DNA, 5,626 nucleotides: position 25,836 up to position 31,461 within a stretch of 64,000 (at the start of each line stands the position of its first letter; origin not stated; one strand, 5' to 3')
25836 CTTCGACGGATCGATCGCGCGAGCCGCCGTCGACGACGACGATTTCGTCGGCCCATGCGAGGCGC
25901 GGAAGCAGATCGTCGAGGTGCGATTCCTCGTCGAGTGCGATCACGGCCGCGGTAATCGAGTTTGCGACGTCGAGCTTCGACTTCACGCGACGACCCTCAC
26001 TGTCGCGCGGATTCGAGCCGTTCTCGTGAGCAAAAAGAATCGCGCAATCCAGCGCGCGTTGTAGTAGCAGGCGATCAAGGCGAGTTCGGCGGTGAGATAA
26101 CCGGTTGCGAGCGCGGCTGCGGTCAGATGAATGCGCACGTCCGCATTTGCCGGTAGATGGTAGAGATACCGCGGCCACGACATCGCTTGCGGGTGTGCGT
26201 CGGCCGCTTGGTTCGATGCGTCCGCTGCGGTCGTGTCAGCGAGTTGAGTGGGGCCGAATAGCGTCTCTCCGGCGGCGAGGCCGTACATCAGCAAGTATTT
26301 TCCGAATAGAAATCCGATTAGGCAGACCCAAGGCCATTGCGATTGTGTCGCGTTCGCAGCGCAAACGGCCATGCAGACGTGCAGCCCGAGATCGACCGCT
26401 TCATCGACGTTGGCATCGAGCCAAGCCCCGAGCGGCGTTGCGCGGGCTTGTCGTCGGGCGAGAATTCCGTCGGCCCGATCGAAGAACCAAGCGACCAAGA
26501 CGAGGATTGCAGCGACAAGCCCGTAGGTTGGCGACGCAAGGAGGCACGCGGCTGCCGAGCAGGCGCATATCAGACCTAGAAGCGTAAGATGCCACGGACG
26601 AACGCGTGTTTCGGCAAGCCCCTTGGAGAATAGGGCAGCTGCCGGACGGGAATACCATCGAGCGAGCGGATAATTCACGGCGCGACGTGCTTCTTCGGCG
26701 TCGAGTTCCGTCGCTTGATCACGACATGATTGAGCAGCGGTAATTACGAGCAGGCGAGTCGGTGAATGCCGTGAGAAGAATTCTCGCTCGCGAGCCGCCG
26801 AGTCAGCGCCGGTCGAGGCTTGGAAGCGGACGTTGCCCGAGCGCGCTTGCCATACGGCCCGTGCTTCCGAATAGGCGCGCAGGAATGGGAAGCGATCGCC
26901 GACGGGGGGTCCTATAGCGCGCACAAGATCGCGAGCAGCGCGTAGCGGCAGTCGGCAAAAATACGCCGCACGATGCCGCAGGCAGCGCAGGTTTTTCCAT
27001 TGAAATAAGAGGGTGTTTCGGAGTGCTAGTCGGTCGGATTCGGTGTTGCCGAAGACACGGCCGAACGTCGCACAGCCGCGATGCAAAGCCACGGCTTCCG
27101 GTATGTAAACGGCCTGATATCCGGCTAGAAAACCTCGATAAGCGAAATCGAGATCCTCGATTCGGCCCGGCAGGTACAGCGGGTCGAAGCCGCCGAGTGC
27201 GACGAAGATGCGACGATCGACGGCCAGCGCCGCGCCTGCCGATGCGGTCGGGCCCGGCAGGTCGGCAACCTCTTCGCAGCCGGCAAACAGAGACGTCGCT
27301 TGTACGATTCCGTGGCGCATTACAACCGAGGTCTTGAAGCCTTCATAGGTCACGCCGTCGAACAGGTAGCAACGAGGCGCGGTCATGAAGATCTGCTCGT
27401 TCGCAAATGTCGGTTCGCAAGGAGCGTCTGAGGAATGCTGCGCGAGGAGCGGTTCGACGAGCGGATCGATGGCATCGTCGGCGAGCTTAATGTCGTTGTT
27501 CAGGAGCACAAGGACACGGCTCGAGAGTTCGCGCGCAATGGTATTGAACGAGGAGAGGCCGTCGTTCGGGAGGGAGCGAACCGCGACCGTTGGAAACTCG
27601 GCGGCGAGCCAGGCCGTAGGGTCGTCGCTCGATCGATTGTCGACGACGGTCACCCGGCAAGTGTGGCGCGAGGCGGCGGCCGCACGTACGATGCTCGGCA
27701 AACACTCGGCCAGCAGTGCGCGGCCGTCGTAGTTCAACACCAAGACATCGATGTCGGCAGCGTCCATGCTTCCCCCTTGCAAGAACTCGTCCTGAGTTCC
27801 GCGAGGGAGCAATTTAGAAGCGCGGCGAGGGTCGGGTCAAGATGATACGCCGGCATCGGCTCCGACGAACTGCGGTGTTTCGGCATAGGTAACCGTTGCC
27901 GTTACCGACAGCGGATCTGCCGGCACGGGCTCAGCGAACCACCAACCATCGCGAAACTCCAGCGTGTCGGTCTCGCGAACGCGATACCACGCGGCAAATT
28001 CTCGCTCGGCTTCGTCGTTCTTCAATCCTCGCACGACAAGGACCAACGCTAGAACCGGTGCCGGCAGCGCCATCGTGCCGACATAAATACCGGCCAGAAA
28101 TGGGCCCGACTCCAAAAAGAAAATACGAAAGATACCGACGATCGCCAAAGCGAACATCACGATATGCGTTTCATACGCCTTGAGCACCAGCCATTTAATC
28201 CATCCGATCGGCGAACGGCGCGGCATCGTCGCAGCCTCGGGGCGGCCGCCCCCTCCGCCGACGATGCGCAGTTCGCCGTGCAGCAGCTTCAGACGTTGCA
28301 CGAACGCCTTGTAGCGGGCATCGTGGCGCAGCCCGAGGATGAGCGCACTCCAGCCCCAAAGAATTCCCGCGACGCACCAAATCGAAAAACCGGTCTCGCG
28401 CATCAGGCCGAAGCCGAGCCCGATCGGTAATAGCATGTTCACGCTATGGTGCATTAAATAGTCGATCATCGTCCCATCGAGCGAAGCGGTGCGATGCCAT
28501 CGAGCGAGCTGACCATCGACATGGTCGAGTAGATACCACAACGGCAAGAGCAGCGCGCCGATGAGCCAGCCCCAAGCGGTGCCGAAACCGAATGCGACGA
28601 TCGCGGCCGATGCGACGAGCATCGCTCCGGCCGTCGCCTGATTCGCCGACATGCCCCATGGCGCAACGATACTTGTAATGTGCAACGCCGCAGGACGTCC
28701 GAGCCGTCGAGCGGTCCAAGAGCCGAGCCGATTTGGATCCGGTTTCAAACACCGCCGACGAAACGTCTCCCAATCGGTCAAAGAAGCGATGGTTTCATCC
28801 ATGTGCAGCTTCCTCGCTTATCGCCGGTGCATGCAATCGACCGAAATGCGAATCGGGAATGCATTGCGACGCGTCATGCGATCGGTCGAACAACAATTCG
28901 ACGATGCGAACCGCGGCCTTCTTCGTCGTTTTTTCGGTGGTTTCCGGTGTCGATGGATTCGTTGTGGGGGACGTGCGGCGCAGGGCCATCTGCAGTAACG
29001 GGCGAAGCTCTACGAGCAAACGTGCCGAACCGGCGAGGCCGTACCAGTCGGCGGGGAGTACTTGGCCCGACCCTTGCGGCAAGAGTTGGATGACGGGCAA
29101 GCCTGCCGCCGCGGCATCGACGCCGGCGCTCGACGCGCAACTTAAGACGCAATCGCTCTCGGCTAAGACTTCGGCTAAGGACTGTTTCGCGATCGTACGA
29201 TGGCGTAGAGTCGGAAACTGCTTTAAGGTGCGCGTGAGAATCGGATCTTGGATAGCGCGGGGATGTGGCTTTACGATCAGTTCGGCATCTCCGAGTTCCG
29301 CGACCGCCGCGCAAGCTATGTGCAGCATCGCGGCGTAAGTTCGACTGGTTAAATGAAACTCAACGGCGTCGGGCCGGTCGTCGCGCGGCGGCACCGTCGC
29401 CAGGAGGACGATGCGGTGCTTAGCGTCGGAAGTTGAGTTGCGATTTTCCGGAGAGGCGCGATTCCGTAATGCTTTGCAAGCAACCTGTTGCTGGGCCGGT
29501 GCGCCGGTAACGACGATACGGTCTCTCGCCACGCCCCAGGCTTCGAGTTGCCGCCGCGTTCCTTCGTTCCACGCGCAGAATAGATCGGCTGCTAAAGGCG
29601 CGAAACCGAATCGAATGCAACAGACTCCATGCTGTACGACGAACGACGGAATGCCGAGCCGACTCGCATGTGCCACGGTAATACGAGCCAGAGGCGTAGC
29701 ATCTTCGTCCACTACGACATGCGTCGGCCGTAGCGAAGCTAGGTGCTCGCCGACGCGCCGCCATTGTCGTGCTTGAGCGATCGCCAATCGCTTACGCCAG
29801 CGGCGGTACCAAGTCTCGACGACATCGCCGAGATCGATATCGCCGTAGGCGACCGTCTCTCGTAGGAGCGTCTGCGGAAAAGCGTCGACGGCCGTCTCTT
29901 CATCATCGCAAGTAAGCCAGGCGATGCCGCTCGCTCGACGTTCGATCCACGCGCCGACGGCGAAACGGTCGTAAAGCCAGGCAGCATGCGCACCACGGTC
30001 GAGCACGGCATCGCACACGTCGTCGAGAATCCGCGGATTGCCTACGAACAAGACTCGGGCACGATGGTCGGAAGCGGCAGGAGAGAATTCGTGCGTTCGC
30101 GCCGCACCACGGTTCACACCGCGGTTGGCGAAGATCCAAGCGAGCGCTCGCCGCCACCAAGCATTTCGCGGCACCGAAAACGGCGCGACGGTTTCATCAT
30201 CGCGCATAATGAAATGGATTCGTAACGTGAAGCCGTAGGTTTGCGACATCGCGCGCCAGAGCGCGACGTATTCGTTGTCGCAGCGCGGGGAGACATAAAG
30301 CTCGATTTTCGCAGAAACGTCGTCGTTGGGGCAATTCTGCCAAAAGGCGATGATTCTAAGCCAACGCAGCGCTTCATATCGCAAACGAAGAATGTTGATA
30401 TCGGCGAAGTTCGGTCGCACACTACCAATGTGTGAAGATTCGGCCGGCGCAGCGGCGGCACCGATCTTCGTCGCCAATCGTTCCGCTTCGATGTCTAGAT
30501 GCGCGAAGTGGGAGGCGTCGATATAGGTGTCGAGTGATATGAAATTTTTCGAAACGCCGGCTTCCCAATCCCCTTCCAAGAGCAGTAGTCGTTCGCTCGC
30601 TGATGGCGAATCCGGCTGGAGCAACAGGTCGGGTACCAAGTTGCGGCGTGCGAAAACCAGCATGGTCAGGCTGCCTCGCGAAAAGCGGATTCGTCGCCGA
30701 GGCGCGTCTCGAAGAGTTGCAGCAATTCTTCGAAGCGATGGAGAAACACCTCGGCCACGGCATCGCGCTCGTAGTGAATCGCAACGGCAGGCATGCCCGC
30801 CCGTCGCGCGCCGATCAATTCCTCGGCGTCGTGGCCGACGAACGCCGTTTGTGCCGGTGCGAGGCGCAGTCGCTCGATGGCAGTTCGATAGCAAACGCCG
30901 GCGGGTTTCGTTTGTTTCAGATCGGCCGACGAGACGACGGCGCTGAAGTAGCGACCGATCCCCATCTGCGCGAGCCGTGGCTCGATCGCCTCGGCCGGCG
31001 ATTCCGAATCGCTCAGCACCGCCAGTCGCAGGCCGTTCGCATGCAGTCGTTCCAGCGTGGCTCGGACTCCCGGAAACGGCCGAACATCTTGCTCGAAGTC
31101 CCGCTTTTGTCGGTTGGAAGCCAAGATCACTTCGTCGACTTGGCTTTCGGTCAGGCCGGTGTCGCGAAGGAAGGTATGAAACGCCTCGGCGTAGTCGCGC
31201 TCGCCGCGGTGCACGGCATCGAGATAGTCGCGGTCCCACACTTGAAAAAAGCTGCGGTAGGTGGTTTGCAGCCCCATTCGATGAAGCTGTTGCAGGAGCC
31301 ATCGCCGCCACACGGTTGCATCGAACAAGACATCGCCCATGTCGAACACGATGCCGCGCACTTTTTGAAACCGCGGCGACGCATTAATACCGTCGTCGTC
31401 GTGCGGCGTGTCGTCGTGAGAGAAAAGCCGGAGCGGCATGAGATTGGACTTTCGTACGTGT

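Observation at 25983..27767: GT2 glycosyltransferase fused to a CDP-alcohol phosphotransferase with a perfect catalytic motif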

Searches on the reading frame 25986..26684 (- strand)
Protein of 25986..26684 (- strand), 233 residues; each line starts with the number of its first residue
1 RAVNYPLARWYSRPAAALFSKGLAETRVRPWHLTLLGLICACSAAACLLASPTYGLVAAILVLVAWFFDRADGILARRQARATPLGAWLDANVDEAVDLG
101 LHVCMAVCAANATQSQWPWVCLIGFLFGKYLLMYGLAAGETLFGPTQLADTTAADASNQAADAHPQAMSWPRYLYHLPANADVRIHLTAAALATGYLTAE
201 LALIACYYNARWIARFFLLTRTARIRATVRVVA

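Call 37: search_solved_structures(query=A2, max_evalue=0.01, show_alignments=5)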
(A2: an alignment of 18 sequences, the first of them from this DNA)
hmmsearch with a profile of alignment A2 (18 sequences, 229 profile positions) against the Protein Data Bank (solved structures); distinct sequences matched with E-value up to 0.01: 12.
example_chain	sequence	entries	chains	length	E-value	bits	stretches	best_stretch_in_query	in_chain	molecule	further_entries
4o6m_A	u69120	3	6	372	2.4e-15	59.9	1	7-133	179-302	AF2299, a CDP-alcohol phosphotransferase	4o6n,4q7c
6h53_A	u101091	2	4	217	1.5e-11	47.4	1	7-127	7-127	CDP-diacylglycerol--inositol 3-phosphatidyltransferase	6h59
6h5a_A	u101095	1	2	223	1.6e-11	47.3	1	7-127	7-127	CDP-diacylglycerol--inositol 3-phosphatidyltransferase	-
6wm5_A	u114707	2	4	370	2.3e-11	46.8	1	7-134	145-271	AfCTD-Phosphatidylinositol-phosphate synthase (PIPS) fusion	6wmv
5d91_A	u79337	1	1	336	5.7e-08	35.7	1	13-126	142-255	AF2299 protein,Phosphatidylinositol synthase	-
4mnd_A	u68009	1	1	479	6.2e-08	35.6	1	7-113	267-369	CTP L-myo-inositol-1-phosphate cytidylyltransferase/CDP-L-myo-inositol myo-inositolphospho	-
5d92_D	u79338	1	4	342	6.5e-08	35.5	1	15-126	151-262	AF2299 protein,Phosphatidylinositol synthase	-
8gyw_B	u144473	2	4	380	4.9e-05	26.1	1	17-124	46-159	Choline/ethanolaminephosphotransferase 1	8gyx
7pow_A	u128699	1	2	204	7e-05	25.6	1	57-128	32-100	CDP-diacylglycerol--serine O-phosphatidyltransferase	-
7b1k_A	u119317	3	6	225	8.5e-05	25.3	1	57-128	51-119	CDP-diacylglycerol--serine O-phosphatidyltransferase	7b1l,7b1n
9uet_A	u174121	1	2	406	0.0004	23.1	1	27-126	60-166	Cholinephosphotransferase 1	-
8ero_A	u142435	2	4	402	0.001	21.8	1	26-115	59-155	Cholinephosphotransferase 1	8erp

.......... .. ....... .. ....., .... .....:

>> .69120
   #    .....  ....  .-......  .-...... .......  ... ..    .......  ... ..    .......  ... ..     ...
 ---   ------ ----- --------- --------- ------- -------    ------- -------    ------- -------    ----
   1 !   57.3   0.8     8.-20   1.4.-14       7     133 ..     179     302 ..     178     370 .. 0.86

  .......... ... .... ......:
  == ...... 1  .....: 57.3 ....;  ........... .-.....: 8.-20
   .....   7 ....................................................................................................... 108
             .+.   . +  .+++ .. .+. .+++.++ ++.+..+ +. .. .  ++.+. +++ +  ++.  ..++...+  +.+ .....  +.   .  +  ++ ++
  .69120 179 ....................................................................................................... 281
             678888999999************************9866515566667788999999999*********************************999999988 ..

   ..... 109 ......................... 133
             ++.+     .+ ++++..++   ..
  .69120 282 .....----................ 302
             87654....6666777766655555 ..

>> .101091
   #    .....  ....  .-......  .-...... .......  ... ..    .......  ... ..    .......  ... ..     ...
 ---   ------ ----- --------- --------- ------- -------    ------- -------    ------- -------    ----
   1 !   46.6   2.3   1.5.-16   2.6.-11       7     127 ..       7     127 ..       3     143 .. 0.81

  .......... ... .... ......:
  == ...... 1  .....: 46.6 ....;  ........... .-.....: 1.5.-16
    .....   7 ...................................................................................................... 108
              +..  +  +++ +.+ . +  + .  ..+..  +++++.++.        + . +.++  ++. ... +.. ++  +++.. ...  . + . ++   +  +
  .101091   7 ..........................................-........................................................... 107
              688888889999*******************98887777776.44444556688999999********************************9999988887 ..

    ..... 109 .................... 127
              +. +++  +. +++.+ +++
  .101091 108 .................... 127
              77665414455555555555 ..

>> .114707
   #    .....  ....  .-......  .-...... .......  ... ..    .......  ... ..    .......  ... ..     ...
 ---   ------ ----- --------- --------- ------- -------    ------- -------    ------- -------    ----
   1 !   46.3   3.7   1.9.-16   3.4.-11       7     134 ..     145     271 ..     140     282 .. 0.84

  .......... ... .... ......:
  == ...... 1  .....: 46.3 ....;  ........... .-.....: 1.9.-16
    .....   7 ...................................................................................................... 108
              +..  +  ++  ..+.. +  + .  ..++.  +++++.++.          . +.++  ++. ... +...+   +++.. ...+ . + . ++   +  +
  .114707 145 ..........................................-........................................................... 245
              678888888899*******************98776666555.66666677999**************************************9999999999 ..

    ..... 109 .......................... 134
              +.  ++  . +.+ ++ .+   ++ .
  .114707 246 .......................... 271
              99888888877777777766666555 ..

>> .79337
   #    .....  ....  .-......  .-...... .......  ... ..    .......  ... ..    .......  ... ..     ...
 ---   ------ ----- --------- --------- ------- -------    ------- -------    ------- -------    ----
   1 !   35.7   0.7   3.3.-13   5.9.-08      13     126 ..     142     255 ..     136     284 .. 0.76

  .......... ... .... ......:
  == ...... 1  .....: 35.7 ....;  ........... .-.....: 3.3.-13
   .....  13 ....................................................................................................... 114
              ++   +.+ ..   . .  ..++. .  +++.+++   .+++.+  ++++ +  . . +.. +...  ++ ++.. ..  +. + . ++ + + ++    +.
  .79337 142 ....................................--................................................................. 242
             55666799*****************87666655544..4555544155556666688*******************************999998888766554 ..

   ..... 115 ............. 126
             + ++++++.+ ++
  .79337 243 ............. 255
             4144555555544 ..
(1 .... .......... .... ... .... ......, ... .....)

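Call 76: search_protein_families(library=ncbifam, alignment_id=A2, max_evalue=0.01)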
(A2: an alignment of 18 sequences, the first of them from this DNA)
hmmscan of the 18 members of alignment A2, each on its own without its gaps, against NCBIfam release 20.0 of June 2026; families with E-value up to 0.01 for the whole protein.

A. member 1, seq(233 aa): 9 families
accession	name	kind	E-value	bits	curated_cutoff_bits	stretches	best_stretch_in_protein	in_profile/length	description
NF040950.1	archin_ph_syn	equivalog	1.8e-15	57.3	180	1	19-141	15-132/191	archaetidylinositol phosphate synthase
NF045883.1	PIPSynth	equivalog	8.9e-11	41.8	170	1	20-123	15-118/197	phosphatidylinositol phosphate synthase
NF041135.1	IPPtranDIPPsyn_Thcocales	equivalog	6.3e-08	32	580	1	19-133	242-350/419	bifunctional L-myo-inositol-1-phosphate cytidylyltransferase/CDP-L-myo-inositol myo-inositolphosphotransferase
NF038087.1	arch_ser_synth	exception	0.00047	19.8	240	1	46-96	21-69/216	archaetidylserine synthase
TIGR04217.1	archae_ser_T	exception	0.00072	19.4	200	1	33-113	13-89/221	archaetidylserine synthase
TIGR00473.1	pssA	equivalog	0.00084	19.5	107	1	53-101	17-65/153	CDP-diacylglycerol--serine O-phosphatidyltransferase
NF038086.1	anchor_synt_A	exception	0.00097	19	200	1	56-101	33-76/222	protein sorting system archaetidylserine synthase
NF008090.0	PRK10832.1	equivalog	0.001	19.2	304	1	54-97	31-74/182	CDP-diacylglycerol--glycerol-3-phosphate 3-phosphatidyltransferase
TIGR00560.1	pgsA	equivalog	0.0019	18.7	109.1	1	51-105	29-83/183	CDP-diacylglycerol--glycerol-3-phosphate 3-phosphatidyltransferase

B. families by the number of members that match (of 18 scanned): 14 families
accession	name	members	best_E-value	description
NF040950.1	archin_ph_syn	18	9.4e-18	archaetidylinositol phosphate synthase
NF045883.1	PIPSynth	18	2.2e-16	phosphatidylinositol phosphate synthase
NF041135.1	IPPtranDIPPsyn_Thcocales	18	6e-13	bifunctional L-myo-inositol-1-phosphate cytidylyltransferase/CDP-L-myo-inositol myo-inositolphosphotransferase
TIGR00473.1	pssA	13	4.9e-06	CDP-diacylglycerol--serine O-phosphatidyltransferase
TIGR00560.1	pgsA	12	0.00015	CDP-diacylglycerol--glycerol-3-phosphate 3-phosphatidyltransferase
NF052561.1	PIPSynBT1523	11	2.6e-06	hypothetical protein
NF038087.1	arch_ser_synth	8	0.00047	archaetidylserine synthase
NF038086.1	anchor_synt_A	6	1e-05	protein sorting system archaetidylserine synthase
NF008090.0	PRK10832.1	6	0.00022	CDP-diacylglycerol--glycerol-3-phosphate 3-phosphatidyltransferase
NF053678.1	ClpnSynClsA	4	0.0016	cardiolipin synthase ClsA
NF045888.1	PhCholSynBrdy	3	1.3e-05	phosphatidylcholine synthase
TIGR04217.1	archae_ser_T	3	0.00015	archaetidylserine synthase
NF010799.0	PRK14203.1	2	0.00019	fluoride efflux transporter CrcB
NF052412.1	NOV95GJQ_fam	1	0.0092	NOV95GJQ family terpene biosynthesis-related protein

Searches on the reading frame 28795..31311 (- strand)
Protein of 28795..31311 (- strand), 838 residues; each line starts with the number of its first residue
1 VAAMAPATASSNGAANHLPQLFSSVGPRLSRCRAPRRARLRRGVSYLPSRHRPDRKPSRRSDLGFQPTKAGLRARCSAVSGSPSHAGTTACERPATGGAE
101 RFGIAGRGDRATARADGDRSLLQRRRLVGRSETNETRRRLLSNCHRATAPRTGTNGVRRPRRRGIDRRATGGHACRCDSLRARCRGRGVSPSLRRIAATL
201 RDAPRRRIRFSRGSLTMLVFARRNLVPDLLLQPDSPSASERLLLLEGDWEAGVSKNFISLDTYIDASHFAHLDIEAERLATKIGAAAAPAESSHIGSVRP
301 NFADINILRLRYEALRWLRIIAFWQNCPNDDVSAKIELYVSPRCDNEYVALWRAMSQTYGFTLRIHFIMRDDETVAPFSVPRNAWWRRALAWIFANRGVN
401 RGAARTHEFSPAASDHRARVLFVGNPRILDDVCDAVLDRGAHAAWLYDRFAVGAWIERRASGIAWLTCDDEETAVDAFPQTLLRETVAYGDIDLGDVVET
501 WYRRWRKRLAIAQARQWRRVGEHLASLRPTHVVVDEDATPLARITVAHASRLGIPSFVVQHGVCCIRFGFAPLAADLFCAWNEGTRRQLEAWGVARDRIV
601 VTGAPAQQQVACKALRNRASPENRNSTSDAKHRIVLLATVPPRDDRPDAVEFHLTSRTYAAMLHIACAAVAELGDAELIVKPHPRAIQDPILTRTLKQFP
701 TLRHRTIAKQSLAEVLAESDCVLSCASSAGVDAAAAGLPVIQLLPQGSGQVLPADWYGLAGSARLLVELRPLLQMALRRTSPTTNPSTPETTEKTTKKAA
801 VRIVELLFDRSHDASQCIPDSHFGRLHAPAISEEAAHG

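Call 3: search_protein_families(library=pfam, proteins=[window:28795-31311:-], max_evalue=0.01)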
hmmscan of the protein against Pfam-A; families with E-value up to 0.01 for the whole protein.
window:28795-31311:- (838 aa): 1 family
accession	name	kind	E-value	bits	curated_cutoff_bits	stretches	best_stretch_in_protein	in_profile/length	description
PF02350.25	Epimerase_2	-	2.9e-05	23.5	30.6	1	575-743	123-284/347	UDP-N-acetylglucosamine 2-epimerase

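Call 4: search_protein_families(library=ncbifam, proteins=[window:28795-31311:-], max_evalue=0.01)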
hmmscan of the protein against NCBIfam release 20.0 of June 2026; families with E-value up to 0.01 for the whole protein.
window:28795-31311:- (838 aa): 2 families
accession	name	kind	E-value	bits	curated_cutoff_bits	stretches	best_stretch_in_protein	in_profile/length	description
TIGR04396.2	surf_polysacc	subfamily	2.6e-05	23.6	125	1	658-747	206-292/427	surface carbohydrate biosynthesis protein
NF046086.1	BFO_1060_trans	domain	0.0009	18.5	200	0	575-746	105-292/365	BFO_1060 family glycosyltransferase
